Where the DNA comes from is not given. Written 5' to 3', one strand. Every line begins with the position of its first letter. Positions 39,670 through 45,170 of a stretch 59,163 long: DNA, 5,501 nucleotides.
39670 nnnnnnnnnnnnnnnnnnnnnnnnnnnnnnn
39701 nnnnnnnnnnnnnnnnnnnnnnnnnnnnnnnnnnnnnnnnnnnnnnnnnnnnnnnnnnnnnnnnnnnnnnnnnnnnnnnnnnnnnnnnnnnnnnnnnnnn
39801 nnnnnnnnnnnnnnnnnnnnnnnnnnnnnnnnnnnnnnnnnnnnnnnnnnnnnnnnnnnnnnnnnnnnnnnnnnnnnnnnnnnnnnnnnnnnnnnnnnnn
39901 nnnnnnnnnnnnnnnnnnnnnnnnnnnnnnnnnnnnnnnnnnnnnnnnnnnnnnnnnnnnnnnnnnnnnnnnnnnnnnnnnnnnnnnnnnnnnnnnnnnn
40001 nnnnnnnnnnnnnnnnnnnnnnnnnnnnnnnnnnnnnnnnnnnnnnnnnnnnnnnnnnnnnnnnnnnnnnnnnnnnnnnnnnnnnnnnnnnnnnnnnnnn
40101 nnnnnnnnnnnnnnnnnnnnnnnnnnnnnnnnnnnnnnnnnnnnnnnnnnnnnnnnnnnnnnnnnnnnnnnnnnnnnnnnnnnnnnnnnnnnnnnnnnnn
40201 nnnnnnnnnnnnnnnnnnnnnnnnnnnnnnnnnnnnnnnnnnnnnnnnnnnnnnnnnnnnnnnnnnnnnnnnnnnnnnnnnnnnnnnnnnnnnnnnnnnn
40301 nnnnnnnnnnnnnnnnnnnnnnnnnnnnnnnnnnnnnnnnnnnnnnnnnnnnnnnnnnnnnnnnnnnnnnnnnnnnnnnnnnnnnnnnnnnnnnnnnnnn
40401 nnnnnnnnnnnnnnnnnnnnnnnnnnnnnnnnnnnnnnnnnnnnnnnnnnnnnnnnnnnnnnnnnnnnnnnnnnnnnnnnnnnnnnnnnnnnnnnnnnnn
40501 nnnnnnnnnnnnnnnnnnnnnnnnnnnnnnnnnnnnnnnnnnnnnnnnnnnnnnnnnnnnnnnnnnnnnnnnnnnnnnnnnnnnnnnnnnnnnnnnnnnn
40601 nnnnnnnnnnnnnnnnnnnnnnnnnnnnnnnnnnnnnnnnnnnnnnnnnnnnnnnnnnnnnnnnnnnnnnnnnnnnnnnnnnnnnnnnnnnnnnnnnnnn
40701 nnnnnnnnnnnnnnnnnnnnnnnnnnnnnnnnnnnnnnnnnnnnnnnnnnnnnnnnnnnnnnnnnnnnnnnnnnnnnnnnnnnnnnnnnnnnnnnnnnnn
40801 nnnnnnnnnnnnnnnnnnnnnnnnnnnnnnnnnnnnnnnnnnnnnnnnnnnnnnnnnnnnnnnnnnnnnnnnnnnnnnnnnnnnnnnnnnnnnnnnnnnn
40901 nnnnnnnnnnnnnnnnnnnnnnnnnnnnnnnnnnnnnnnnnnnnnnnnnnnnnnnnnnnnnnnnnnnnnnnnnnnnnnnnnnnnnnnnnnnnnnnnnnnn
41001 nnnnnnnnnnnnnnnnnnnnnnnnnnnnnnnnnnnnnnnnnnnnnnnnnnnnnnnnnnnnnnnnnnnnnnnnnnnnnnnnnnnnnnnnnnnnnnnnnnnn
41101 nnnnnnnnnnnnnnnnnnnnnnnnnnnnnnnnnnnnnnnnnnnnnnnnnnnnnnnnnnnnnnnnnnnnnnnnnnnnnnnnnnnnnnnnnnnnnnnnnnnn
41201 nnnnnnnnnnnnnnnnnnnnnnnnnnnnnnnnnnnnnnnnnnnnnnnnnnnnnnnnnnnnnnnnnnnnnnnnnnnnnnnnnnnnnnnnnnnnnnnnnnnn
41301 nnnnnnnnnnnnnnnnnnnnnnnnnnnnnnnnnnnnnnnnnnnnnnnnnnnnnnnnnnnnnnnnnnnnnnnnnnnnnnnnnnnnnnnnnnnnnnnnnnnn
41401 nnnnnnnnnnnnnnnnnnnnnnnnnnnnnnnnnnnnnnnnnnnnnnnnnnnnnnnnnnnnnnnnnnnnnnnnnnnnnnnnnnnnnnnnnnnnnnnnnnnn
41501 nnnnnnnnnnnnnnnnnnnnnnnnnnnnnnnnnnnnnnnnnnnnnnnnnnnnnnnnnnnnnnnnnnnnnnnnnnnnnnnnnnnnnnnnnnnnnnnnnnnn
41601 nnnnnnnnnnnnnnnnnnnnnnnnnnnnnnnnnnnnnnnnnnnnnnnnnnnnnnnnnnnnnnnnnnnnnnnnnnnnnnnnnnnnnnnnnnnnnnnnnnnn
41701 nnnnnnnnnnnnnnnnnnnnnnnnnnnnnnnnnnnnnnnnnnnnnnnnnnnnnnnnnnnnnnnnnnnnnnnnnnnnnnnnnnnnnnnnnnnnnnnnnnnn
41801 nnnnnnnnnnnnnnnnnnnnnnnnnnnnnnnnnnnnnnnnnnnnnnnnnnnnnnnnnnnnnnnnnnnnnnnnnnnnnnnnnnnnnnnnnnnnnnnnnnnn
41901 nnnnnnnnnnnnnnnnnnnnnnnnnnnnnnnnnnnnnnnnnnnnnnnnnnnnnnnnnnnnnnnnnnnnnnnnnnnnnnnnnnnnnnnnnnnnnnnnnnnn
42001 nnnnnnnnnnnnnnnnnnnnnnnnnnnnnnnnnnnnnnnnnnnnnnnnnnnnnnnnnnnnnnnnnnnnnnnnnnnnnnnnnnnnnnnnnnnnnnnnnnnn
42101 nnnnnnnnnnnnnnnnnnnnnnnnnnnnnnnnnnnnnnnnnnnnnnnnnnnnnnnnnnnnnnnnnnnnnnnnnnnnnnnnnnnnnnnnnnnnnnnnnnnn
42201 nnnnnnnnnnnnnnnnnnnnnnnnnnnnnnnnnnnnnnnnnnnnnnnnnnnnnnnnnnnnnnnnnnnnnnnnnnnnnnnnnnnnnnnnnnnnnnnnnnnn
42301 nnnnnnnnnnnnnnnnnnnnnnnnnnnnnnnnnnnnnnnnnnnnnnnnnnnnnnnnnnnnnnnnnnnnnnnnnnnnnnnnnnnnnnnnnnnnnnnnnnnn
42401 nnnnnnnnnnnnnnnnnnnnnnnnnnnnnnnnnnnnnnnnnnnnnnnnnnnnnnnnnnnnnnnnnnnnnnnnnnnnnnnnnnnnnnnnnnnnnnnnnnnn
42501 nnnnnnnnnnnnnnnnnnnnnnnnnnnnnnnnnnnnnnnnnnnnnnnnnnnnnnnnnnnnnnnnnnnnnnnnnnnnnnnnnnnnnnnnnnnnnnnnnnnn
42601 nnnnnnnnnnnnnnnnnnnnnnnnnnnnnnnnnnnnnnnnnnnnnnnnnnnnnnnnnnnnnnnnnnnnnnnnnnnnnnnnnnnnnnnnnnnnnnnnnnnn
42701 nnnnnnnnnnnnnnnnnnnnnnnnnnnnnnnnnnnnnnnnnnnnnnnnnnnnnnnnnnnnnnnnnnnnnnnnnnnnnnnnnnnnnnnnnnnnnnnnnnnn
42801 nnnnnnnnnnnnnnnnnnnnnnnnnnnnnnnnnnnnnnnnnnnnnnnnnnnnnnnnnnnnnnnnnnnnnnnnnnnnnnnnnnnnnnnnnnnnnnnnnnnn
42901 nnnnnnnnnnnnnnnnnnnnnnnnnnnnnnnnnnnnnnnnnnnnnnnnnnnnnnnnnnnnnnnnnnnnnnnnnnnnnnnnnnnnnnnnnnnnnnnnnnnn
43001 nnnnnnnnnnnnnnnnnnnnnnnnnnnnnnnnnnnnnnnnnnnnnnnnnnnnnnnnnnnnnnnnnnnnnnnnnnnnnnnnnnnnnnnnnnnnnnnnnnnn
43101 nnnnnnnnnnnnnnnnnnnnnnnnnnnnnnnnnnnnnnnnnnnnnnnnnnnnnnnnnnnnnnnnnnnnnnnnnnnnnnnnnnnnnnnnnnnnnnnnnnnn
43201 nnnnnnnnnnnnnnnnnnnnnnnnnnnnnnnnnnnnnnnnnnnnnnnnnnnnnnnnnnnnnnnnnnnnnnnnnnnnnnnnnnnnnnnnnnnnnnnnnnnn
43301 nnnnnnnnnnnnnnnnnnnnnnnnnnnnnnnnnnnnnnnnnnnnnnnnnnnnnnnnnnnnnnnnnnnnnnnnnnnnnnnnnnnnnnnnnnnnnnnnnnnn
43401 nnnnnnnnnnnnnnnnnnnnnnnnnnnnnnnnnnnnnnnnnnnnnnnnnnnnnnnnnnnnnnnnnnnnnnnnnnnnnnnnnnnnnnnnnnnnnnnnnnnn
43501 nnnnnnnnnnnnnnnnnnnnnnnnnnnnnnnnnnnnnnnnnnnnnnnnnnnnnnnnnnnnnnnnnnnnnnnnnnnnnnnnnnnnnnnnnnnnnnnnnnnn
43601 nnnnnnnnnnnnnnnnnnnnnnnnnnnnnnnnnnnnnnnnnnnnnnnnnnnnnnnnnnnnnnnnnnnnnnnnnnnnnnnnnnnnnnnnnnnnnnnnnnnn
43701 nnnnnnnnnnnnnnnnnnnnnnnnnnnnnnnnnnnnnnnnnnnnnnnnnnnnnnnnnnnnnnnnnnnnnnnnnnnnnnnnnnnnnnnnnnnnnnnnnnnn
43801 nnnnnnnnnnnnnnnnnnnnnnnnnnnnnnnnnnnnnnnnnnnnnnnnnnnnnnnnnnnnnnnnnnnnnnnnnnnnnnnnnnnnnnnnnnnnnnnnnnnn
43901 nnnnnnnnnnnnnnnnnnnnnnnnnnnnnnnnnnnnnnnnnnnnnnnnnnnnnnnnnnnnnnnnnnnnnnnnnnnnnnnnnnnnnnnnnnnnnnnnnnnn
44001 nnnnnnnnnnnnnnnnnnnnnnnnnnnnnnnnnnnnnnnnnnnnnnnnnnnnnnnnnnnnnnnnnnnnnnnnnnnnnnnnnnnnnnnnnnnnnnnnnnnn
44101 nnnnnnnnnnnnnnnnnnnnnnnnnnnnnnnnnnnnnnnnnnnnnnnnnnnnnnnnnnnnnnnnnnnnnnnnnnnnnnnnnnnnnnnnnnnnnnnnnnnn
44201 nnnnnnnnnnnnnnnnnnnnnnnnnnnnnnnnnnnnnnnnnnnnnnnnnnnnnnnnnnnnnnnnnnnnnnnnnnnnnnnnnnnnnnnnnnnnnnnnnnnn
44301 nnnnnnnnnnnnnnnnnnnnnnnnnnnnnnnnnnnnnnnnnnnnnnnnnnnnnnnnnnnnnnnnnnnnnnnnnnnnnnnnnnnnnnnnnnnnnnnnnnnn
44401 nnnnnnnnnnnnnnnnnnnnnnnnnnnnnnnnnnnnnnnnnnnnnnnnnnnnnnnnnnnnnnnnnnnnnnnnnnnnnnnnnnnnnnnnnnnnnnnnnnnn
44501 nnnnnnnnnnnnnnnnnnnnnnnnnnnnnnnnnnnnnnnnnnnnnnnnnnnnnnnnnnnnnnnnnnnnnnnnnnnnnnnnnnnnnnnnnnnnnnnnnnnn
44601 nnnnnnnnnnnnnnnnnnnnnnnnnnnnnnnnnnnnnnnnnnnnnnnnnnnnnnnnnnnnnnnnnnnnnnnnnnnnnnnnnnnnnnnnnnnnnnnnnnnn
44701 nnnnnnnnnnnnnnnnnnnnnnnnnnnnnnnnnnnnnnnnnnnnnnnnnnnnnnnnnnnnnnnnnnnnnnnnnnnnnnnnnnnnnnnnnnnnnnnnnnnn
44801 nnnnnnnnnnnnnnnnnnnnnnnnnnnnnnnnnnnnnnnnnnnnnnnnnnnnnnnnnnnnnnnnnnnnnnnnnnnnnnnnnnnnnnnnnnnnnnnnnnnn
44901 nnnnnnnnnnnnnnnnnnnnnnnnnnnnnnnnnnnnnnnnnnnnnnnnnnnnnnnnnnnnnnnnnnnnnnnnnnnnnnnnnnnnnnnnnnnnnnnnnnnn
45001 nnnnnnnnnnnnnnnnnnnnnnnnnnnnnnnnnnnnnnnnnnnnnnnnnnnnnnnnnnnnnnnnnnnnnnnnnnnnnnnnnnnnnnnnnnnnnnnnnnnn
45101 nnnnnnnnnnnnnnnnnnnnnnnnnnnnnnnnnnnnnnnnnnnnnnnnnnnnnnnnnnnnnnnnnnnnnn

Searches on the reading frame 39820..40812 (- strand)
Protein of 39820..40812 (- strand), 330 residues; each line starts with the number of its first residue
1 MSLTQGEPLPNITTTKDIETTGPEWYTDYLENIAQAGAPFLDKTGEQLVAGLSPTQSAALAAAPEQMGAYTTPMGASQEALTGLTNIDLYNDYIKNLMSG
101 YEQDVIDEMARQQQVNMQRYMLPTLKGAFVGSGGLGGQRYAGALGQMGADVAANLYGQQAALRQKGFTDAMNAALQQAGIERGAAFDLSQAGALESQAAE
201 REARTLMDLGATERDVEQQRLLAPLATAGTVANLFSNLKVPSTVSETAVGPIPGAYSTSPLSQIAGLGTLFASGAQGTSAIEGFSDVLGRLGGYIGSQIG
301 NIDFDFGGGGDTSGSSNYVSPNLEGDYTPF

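Call 10: search_protein_families(library=pfam, proteins=[window:39820-40812:-], max_evalue=0.01)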
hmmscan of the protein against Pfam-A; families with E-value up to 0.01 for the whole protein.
window:39820-40812:- (330 aa): 0 families

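Call 11: search_protein_families(library=phrogs, proteins=[window:39820-40812:-], max_evalue=0.001)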
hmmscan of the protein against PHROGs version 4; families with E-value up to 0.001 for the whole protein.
window:39820-40812:- (330 aa): 1 family
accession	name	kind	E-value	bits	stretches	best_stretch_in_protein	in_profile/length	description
phrog_4287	-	DNA, RNA and nucleotide metabolism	2.8e-05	24.5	1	17-220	12-248/392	DNA ejection protein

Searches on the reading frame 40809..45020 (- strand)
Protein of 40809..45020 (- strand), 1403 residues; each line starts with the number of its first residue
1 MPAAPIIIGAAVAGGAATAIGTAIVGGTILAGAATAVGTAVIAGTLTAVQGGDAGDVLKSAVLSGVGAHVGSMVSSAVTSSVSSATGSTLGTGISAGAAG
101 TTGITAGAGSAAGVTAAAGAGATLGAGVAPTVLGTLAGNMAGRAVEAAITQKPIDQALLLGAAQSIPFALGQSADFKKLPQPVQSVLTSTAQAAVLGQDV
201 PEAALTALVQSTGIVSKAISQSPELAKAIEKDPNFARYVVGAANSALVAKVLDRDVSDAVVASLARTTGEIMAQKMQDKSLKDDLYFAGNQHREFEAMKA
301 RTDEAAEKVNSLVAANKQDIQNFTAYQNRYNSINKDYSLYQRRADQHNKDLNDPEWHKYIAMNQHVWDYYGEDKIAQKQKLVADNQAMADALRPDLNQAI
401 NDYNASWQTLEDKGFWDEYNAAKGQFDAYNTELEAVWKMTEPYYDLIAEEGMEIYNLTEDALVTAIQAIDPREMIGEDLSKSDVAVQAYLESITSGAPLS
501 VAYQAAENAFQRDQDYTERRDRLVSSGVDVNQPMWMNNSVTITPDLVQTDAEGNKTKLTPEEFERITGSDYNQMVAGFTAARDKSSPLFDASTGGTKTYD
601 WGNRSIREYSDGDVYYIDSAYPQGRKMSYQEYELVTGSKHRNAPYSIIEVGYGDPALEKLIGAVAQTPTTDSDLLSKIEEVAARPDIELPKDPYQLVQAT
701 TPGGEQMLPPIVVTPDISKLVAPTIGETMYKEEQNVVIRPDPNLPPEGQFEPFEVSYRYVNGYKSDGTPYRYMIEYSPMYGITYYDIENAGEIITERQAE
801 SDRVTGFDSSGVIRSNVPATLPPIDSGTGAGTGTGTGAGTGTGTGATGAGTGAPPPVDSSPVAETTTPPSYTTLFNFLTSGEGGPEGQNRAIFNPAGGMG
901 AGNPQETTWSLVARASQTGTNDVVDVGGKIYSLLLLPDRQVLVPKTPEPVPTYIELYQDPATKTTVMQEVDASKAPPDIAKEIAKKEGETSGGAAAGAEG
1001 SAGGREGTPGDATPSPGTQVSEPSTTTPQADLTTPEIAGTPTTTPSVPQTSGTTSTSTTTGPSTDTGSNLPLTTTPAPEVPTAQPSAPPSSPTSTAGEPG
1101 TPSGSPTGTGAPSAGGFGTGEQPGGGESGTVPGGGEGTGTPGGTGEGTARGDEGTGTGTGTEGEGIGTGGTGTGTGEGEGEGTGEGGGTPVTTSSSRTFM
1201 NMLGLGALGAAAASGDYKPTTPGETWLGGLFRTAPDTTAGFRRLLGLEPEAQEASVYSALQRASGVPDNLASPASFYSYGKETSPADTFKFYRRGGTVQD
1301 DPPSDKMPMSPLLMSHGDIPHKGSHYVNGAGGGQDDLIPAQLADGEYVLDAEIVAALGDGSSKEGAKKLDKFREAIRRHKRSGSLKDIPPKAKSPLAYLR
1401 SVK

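Call 19: search_protein_families(library=phrogs, proteins=[window:40809-45020:-], max_evalue=0.001)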
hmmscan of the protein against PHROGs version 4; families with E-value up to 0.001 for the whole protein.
window:40809-45020:- (1403 aa): 1 family
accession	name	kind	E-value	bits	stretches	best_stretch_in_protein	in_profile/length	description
phrog_6090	-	tail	0.00044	19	1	1314-1359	1089-1135/1853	tail length tape measure protein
